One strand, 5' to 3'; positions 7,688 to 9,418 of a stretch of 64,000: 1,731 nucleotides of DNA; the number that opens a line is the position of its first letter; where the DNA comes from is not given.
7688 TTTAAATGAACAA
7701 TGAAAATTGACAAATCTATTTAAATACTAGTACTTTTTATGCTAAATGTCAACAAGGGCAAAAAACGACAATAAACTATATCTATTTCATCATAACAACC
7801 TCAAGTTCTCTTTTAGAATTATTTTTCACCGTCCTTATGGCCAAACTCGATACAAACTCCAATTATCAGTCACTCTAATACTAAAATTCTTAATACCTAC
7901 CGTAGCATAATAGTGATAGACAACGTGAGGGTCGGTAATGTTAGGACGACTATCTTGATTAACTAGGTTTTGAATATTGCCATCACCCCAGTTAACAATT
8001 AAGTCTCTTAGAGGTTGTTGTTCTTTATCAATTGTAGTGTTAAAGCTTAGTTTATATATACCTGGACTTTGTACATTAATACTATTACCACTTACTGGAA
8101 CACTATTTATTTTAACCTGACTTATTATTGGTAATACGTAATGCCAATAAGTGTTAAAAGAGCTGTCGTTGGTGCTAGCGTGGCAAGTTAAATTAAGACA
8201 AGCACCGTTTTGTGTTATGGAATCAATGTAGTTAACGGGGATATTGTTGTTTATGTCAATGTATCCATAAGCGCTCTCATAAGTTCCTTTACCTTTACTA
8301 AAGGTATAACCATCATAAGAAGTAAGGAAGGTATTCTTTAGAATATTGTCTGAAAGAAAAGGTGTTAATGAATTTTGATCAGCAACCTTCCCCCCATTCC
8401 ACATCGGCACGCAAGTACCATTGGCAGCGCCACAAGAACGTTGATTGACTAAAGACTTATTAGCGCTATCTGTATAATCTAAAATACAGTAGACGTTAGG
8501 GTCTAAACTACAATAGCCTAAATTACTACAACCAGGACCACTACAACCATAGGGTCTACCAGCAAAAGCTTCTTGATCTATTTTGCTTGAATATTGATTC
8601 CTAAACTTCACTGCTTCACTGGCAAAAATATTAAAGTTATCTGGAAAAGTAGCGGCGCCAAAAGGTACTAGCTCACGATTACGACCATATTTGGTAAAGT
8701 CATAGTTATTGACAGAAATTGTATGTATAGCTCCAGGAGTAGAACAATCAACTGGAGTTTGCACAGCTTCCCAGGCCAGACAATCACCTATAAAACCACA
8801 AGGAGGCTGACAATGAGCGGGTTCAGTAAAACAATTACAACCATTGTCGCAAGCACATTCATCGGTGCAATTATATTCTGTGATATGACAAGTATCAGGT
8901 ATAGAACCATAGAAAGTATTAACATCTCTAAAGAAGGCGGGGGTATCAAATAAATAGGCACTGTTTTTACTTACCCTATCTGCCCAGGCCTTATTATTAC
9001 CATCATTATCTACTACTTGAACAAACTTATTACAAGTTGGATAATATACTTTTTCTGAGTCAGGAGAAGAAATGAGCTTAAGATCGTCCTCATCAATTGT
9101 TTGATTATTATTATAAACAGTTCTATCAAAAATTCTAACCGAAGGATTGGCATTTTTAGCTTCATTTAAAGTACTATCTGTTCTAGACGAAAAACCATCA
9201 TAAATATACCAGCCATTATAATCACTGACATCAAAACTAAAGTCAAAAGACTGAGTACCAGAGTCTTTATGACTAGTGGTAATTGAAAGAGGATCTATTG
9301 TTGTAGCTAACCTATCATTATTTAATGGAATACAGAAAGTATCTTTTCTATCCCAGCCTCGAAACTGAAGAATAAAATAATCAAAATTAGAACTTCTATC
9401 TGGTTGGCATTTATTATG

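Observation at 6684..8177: Orphan C-terminal cassette behind the giant exoprotein gene, joined by a perfect 32-nt in-frame repeat (C-terminal displacement architecture)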

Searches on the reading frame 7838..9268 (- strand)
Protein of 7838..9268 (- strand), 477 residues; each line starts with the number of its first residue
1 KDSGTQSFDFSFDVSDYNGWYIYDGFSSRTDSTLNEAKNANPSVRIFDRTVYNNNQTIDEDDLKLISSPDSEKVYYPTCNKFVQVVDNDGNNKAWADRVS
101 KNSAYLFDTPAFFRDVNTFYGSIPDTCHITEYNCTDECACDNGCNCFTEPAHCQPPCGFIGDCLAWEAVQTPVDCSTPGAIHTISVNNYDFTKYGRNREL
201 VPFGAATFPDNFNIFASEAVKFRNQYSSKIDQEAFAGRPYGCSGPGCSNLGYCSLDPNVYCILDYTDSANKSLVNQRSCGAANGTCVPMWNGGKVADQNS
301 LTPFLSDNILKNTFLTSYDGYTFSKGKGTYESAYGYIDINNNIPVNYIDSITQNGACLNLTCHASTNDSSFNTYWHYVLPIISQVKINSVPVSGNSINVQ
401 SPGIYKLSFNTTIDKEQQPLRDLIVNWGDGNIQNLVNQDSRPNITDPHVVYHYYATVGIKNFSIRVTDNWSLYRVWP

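Call 21: find_homologous_proteins(query=window:7838-9268:-, max_evalue=0.001)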
Query window:7838-9268:- (477 aa): 17 proteins with E <= 0.001 among 2190 candidates.
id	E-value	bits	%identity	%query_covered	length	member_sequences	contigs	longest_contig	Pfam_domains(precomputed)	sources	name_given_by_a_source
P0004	1.7e-133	464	49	96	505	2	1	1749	-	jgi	jgi:hypothetical protein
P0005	6.0e-119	416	50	92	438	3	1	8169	-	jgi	-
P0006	3.6e-106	374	61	57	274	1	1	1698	-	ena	-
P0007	1.7e-86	309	50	64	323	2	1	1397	-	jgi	-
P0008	1.1e-75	274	53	54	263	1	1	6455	-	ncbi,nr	ncbi:hypothetical protein K9M09_02925, partial [Patescibacteria group bacterium]|nr:hypothetical pro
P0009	3.6e-70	255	40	60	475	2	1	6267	-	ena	-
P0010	4.5e-70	255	41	60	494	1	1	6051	-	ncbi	ncbi:MAG: hypothetical protein ACYC40_02385, partial [Patescibacteria group bacterium]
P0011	1.7e-60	223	39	61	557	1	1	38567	-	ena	-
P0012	1.9e-58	217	34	60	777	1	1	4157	-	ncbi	ncbi:MAG: hypothetical protein WC905_04130, partial [Patescibacteria group bacterium]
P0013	1.7e-55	207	39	60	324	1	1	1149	-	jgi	jgi:hypothetical protein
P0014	4.2e-55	206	36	59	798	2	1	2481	-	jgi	jgi:hypothetical protein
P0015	1.5e-54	204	38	60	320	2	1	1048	-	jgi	-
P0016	2.4e-52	197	36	60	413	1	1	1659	-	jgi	jgi:hypothetical protein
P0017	8.7e-39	152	34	57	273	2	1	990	-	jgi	jgi:hypothetical protein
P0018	1.7e-37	148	28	46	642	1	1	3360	-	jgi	jgi:hypothetical protein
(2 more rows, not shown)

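Call 25: find_related_loci(query=A1, collection=genome_contigs, flank=10000)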
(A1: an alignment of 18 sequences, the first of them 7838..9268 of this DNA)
Query A1 (477 aa) in genome_contigs; peptide patterns used: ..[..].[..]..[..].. (x = any residue, [..] = any of these).
110 stretches matched a pattern; 49 encode a relative of the query (tblastn E <= 1e-3); 49 distinct loci.
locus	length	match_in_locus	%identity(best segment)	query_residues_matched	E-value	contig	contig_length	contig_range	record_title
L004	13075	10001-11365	58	17-477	8e-176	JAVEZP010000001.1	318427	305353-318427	MAG: Patescibacteria group bacterium isolate BF4_68 NODE_35_length_318427_cov_32.135375_Biofilm4, whole genome shotgun s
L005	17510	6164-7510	51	12-473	5e-145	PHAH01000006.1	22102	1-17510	MAG: Candidatus Falkowbacteria bacterium HGW-Falkowbacteria-2 08E140C01_scaffold_1626, whole genome shotgun sequence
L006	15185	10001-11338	49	14-473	3e-138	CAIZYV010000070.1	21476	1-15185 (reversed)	Candidatus Falkowbacteria bacterium isolate Loc090907-5m_bin-395 genome assembly, contig: bin-395:070/114, whole genome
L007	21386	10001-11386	49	17-473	6e-137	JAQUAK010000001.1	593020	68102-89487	MAG: Patescibacteria group bacterium isolate STC_82 NODE_12_length_593020_cov_6.814130_Sandtown_C, whole genome shotgun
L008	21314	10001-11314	50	16-473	3e-134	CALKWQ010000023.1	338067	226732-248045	MAG TPA_asm: uncultured bacterium isolate SRR6007447_bin.26_CONCOCT_v1.1_MAG genome assembly, contig: ERZ724101.3, whole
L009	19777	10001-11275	50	32-473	3e-133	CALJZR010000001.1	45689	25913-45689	MAG TPA_asm: uncultured bacterium isolate SRR3330157_bin.27_CONCOCT_v1.1_MAG genome assembly, contig: ERZ724089.608, who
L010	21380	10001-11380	47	17-473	8e-132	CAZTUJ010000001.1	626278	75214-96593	MAG TPA_asm: uncultured Gammaproteobacteria bacterium isolate SRP272421_co2_96 genome assembly, contig: NODE_1_length_62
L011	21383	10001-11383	47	4-473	8e-132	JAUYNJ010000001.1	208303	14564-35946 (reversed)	MAG: bacterium isolate C3_metabat.bin.14 C3_k141_95619, whole genome shotgun sequence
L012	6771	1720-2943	54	17-473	1e-91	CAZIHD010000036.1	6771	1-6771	MAG TPA_asm: uncultured Gammaproteobacteria bacterium isolate SRP089250_co1_144 genome assembly, contig: NODE_21319_leng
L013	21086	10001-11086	53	32-473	8e-87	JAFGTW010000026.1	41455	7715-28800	MAG: Patescibacteria group bacterium isolate ZodW_maxbin.059 k87_7935558, whole genome shotgun sequence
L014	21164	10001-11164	37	19-470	6e-78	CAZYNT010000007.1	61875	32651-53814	MAG TPA_asm: uncultured Gammaproteobacteria bacterium isolate SRP263991_co4_298 genome assembly, contig: NODE_375_length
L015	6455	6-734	53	217-473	4e-78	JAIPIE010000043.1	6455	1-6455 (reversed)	MAG: Patescibacteria group bacterium isolate Tobar13.5m-G67 Tobar13-5m-C12508, whole genome shotgun sequence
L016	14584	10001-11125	45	7-473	1e-75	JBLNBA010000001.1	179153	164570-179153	MAG: Bacillota bacterium isolate MAG163 PRJNA951521_bin23_renamed_0, whole genome shotgun sequence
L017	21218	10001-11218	36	14-470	1e-75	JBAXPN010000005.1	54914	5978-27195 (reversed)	MAG: Candidatus Falkowbacteria bacterium isolate ELA532 MAG532_5, whole genome shotgun sequence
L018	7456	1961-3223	35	14-473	2e-68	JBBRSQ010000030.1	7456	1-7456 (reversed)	MAG: Patescibacteria group bacterium isolate La2_metabat2.105 La2_metabat2.105_K_119301L7456_cov_29.2306, whole genome s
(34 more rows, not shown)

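Call 63: find_related_loci(query=A1, collection=metagenome_contigs, flank=6000)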
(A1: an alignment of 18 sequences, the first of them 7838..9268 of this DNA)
Query A1 (477 aa) in metagenome_contigs; peptide patterns used: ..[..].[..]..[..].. (x = any residue, [..] = any of these).
143 stretches matched a pattern; 78 encode a relative of the query (tblastn E <= 1e-3); 78 distinct loci.
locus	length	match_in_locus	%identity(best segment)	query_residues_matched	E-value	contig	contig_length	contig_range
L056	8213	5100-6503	56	17-477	2e-172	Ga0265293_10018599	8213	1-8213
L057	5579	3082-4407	58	19-477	1e-174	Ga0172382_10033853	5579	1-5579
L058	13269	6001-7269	52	32-473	2e-138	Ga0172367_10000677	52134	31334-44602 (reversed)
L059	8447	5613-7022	48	17-473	9e-132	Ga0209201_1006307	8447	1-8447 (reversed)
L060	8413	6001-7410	48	17-473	6e-131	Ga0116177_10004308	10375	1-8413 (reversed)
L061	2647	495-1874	48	17-473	6e-137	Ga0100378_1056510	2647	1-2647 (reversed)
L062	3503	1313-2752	46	19-473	2e-134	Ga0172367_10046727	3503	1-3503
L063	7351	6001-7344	49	17-454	1e-129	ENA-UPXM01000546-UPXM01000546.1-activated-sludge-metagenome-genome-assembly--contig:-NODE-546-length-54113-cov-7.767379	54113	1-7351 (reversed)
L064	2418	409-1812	48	19-473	3e-136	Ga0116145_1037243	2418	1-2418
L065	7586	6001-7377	48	17-473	6e-129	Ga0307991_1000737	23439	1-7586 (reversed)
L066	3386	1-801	53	204-474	3e-88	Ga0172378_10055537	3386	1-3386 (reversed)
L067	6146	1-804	54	204-474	6e-85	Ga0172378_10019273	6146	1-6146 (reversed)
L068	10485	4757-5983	37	14-470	2e-80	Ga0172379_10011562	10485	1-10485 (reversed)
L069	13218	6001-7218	36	14-470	1e-75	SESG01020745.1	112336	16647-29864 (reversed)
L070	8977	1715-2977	34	3-470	2e-74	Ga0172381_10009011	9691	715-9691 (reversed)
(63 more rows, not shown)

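Call 64: predict_structure(alignment_id=A1)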
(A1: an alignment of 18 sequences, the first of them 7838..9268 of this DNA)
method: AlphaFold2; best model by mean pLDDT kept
length: 477 residues; sequences in the alignment: 18
mean_pLDDT: 47.1   pTM: 0.33
mean pLDDT of the five models: 47.1, 46.1, 45.6, 43.1, 42.1
residues with pLDDT >= 90: 21; 70-90: 61; 50-70: 63; < 50: 332
segments of 3 or more residues with pLDDT < 50: 1-42, 50-58, 76-125, 133-148, 152-156, 158-169, 184-375, 437-440
pLDDT, mean of each block of 10 residues (from residue 1): 29 29 33 36 52 50 58 47 31 32 31 32 51 49 49 48 44 74 43 29 29 32 29 30 34 38 38 34 39 33 33 33 38 39 35 37 39 50 88 88 87 59 84 62 67 88 81 77
secondary structure, 60 per line:
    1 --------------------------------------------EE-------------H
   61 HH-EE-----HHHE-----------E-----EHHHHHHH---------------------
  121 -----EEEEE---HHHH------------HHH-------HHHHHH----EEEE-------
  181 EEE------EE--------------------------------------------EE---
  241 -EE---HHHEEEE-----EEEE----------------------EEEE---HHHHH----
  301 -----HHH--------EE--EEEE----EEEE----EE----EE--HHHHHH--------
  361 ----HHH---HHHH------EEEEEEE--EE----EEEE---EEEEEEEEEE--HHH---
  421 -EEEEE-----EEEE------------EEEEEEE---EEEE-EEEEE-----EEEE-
elements in order: H93-99 E126-130 H134-137 H160-165 E170-173 E181-183 E250-253 E259-262 E285-288 H292-296 E321-324 E329-332 H347-352 H371-374 E381-387 E396-399 E403-412 E422-426 E432-435 E448-454 E458-461 E463-467 E473-476
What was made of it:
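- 7838..8143 (-): PKD-like C-terminal beta-sandwich of the giant protein (the 'present tail'). It is ancestral. AF2 model: residues 376-477 of the 477-aa query have pLDDT of about 80-88 (call 64).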

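Call 75: fold_search(model_id=the predicted structure, library=pdb)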
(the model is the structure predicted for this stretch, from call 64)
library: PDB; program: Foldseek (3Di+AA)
matches with E <= 10: 683; with E <= 0.001: 0
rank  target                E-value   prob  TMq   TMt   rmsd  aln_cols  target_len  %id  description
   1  4l9d_A                2.0e-02  1.00  0.13  0.63   4.6        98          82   12  Crystal structure of the PKD1 domain from Vibrio cholerae metalloprotease PrtV (released 2013-07-10)
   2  1wgo_MODEL_1_A        2.5e-02  0.98  0.14  0.43   5.4        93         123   19  Solution structure of the PKD domain from human VPS10 domain-containing receptor SorCS2 (released 2004-11-28)
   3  4ei0_B                3.2e-02  0.82  0.12  0.18  11.3       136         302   12  Crystal structure of a DUF4466 family protein (PARMER_03218) from Parabacteroides merdae ATCC 43184 at 2.00 A resoluti (released 2012-05-30)
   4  4ei0_A                3.8e-02  0.90  0.14  0.20   8.6       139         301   12  Crystal structure of a DUF4466 family protein (PARMER_03218) from Parabacteroides merdae ATCC 43184 at 2.00 A resoluti (released 2012-05-30)
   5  4u33_A                5.4e-02  0.38  0.10  0.08   7.7        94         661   13  Structure of Mtb GlgE bound to maltose (released 2015-07-22)
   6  5kwy_C                6.8e-02  0.54  0.12  0.33   7.3       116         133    9  Structure of human NPC1 middle lumenal domain bound to NPC2 (released 2016-08-24)
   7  7nvm_N                7.3e-02  0.51  0.11  0.33   7.6       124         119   11  Human TRiC complex in closed state with nanobody Nb18, actin and PhLP2A bound (released 2022-03-02)
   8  5kwy_D                1.0e-01  0.80  0.14  0.41   6.1       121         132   10  Structure of human NPC1 middle lumenal domain bound to NPC2 (released 2016-08-24)
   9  7xdi_E                1.2e-01  0.66  0.13  0.27   5.8        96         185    7  Tail structure of bacteriophage SSV19 (released 2022-08-10)
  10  6hqc                  1.2e-01  0.18  0.09  0.27  13.4       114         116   10  Structural investigation of the TasA anchoring protein TapA from Bacillus subtilis (released 2019-10-09)
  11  6a6y_A                1.4e-01  0.16  0.08  0.18   8.9       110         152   10  Crystal Structure of Asf1 from Plasmodium falciparum (released 2018-07-18)
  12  9bpu_B                1.5e-01  0.25  0.11  0.21   7.4        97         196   18  Structure of the IFN-lambda4/IFN-lambdaR1/IL-10Rbeta receptor complex with an engineered IL-10Rbeta (released 2025-01-29)
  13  6cpd_B                2.0e-01  0.75  0.13  0.39   4.4        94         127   10  Crystal structure of PmoD soluble domain from Methylocystis sp. ATCC 49242 (Rockwell) (released 2018-10-31)
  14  8b6l_N                2.0e-01  0.38  0.14  0.16   5.4       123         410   10  Subtomogram average of the human Sec61-TRAP-OSTA-translocon (released 2022-12-07)
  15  8ftg_A                2.2e-01  0.25  0.10  0.32   8.2       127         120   14  Biophysical and Structural Characterization of an Anti-Caffeine VHH Antibody (released 2023-06-07)
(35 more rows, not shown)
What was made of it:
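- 7838..8143 (-): The best PDB matches are PKD domains, e.g. 4l9d with probability 1.0 and TM 0.63 (call 75).
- On Rhs/CdiA-type polymorphic-toxin orphan module: The active tail is PKD-like (call 75).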

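Call 76: find_encoding_contigs(protein=P0005, flank=10000, max_places=6)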
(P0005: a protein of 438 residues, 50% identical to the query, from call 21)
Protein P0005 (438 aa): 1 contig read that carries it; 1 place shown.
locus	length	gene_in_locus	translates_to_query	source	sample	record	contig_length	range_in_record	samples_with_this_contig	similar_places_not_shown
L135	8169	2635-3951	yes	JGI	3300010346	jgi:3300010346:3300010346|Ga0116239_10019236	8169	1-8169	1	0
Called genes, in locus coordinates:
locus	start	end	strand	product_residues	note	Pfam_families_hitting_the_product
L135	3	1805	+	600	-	?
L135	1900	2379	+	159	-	-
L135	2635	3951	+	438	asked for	-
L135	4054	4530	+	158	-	-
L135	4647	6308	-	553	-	PF00749:tRNA-synt_1c, PF19269:Anticodon_2 (faint)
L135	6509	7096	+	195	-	-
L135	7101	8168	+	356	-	?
